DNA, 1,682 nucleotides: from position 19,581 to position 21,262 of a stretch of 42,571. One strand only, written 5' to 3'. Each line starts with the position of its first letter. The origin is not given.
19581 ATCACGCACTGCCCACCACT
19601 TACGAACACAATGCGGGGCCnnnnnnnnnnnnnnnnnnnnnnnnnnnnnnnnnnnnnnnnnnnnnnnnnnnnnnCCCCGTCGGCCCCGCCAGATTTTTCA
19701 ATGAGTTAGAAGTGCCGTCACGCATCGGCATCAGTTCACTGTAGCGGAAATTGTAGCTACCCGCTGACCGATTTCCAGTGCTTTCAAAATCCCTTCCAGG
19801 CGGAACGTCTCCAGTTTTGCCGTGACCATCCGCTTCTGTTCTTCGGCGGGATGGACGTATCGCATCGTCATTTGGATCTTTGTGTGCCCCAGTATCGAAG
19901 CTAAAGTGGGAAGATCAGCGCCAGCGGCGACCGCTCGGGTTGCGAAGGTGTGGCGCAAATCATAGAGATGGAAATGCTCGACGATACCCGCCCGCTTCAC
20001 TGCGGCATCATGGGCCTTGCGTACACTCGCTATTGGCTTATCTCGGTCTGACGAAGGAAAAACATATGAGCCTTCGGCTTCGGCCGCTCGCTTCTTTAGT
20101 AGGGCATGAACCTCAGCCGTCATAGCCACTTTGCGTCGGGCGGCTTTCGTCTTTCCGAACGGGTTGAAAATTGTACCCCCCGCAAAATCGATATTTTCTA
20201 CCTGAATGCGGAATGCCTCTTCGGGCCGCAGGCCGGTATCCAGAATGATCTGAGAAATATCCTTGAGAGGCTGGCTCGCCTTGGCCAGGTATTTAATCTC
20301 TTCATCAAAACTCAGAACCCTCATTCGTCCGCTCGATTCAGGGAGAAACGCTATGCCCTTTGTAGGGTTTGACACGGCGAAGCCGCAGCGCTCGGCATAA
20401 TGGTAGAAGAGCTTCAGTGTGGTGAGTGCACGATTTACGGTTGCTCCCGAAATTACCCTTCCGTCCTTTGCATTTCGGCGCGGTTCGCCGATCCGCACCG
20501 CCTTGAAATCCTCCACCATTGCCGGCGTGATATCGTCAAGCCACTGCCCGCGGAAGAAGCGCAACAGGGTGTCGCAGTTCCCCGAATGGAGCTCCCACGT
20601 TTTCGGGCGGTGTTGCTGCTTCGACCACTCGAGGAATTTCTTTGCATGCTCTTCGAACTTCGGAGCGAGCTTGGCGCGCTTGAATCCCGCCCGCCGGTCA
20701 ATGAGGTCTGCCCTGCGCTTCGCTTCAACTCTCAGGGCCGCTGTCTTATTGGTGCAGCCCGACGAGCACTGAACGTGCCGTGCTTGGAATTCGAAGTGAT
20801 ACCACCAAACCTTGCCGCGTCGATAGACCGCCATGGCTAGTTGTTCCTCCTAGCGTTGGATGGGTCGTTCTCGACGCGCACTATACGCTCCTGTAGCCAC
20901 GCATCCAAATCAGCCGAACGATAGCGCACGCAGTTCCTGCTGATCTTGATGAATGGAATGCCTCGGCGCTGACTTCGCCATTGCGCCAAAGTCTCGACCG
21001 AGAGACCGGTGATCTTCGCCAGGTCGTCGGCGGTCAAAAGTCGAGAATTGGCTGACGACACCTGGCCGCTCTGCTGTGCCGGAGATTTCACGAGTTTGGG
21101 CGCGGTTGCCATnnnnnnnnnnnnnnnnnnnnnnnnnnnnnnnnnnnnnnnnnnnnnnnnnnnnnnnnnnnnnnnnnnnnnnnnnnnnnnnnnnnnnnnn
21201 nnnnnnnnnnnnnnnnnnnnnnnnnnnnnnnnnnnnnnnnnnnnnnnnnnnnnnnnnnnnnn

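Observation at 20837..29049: Compact leftward module: replication genes plus three large uncharacterised proteins, with no recognisable capsid, packaging or transfer genes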

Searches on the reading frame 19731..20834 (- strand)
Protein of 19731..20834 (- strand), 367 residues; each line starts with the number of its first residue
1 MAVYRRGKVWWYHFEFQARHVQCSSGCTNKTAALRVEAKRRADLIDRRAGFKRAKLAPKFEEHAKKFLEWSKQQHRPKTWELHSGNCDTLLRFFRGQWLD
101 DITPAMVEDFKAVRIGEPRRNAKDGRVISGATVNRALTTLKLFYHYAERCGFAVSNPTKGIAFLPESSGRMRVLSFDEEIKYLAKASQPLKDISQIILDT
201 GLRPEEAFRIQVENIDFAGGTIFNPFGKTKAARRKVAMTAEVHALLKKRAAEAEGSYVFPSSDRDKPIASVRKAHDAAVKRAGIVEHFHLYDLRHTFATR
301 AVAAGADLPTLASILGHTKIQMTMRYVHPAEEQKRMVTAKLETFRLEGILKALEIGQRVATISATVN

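Call 5: search_protein_families(library=pfam, proteins=[window:19731-20834:-], max_evalue=0.1)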
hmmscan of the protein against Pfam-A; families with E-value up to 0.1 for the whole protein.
window:19731-20834:- (367 aa): 4 families
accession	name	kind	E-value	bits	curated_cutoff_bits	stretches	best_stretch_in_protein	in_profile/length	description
PF00589.27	Phage_integrase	-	1.2e-27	97.2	27.1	1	186-332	20-171/172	Phage integrase family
PF13102.12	Phage_int_SAM_5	-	9.6e-05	23.1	22.3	1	60-157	2-92/98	Phage integrase SAM-like domain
PF14659.12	Phage_int_SAM_3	-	0.0023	18.6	22.6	1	60-110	2-53/58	Phage integrase, N-terminal SAM-like domain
PF02899.23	Phage_int_SAM_1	-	0.047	14.4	22.3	0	71-149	10-81/83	Phage integrase, N-terminal SAM-like domain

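Call 6: search_protein_families(library=phrogs, proteins=[window:19731-20834:-], max_evalue=0.1)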
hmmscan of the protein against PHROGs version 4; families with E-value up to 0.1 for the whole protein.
window:19731-20834:- (367 aa): 7 families
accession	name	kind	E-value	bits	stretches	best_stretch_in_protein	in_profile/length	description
phrog_1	-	integration and excision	4.8e-62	212.1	1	5-349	119-455/611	integrase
phrog_216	-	integration and excision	3.2e-33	116.1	1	134-343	16-238/301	integrase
phrog_7685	-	integration and excision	1.1e-12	49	1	228-343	123-237/240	integrase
phrog_7269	-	integration and excision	2.8e-08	34.6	1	292-333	32-73/89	integrase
phrog_35951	-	unknown function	5.9e-08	34.1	1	272-330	6-63/97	-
phrog_23271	-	unknown function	2.9e-06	28.1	1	293-335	14-56/67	-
phrog_34557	-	integration and excision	1.7e-05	25.6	1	289-332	126-169/183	integrase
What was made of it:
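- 19731..20834 (-): Tyrosine integrase, 367 aa. PF00589 E 1.2e-27; phrog_1 E 4.8e-62 (calls 5, 6)
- Checked: Int, 367 aa, 19731-20834: PF00589 E 1.2e-27 (calls 5, 6).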

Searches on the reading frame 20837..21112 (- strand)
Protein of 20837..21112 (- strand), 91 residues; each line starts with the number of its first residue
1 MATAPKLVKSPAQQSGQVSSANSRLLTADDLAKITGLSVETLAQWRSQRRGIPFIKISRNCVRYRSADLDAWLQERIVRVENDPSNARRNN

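Call 5: search_protein_families(library=pfam, proteins=[window:20837-21112:-], max_evalue=0.1)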
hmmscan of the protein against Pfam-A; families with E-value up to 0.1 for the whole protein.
window:20837-21112:- (91 aa): 7 families
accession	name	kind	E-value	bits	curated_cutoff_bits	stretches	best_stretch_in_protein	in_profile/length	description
PF12728.13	HTH_17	-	1.8e-10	41.3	27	1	25-76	1-50/51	Helix-turn-helix domain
PF07471.18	Phage_Nu1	-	0.0013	18.8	30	1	30-83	7-60/164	Phage DNA packaging protein Nu1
PF13411.12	MerR_1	-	0.0082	16.7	21.6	1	27-70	2-44/69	MerR HTH family regulatory protein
PF01381.28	HTH_3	-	0.057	13.9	23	0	25-50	9-34/55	Helix-turn-helix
PF13443.12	HTH_26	-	0.066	13.9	22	0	26-49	11-34/63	Cro/C1-type HTH DNA-binding domain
PF13518.12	HTH_28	-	0.085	13.4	25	0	27-50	14-37/52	Helix-turn-helix domain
PF00376.29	MerR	-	0.099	12.9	28.2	0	30-47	4-21/38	MerR family regulatory protein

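Call 6: search_protein_families(library=phrogs, proteins=[window:20837-21112:-], max_evalue=0.1)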
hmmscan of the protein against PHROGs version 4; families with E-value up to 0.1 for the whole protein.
window:20837-21112:- (91 aa): 18 families
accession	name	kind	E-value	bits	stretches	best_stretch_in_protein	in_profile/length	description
phrog_66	-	integration and excision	2.4e-11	45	1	11-83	79-150/412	excisionase and transcriptional regulator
phrog_25262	-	unknown function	6.7e-08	33.5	1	22-83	31-91/106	-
phrog_4745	-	DNA, RNA and nucleotide metabolism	9.8e-07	29.6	1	8-79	14-90/107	DNA binding protein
phrog_668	-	DNA, RNA and nucleotide metabolism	7.8e-06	26.7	1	24-84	62-121/181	HTH DNA binding protein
phrog_2528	-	unknown function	1.7e-05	25.7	1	22-77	25-80/90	-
phrog_57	-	head and packaging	0.00015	22.6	1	21-84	8-70/199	terminase small subunit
phrog_7338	-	unknown function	0.00016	22.9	1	19-76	24-80/87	-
phrog_1553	-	integration and excision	0.001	19.6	1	24-72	3-58/65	excisionase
phrog_2620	-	integration and excision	0.0013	19.7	1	12-76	66-135/187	excisionase and transcriptional regulator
phrog_15534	-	DNA, RNA and nucleotide metabolism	0.0014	20.1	1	8-75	26-90/93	HTH DNA binding protein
phrog_17942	-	unknown function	0.0044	18.4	1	19-76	67-123/132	-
phrog_1266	-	integration and excision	0.0044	17.9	1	22-56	4-38/77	excisionase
phrog_597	-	DNA, RNA and nucleotide metabolism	0.0086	17.1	1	22-82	109-170/200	DNA binding protein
phrog_7950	-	transcription regulation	0.016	16.3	0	26-48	21-43/68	transcriptional repressor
phrog_141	-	head and packaging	0.017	15.5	1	23-87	13-74/183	terminase small subunit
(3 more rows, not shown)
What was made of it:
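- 20837..21112 (-): Excisionase-type HTH_17 protein, 91 aa; its start codon abuts the stop codon of the 477-aa gene. PF12728 E 1.8e-10; phrog_66 excisionase E 2.4e-11 (calls 5, 6)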
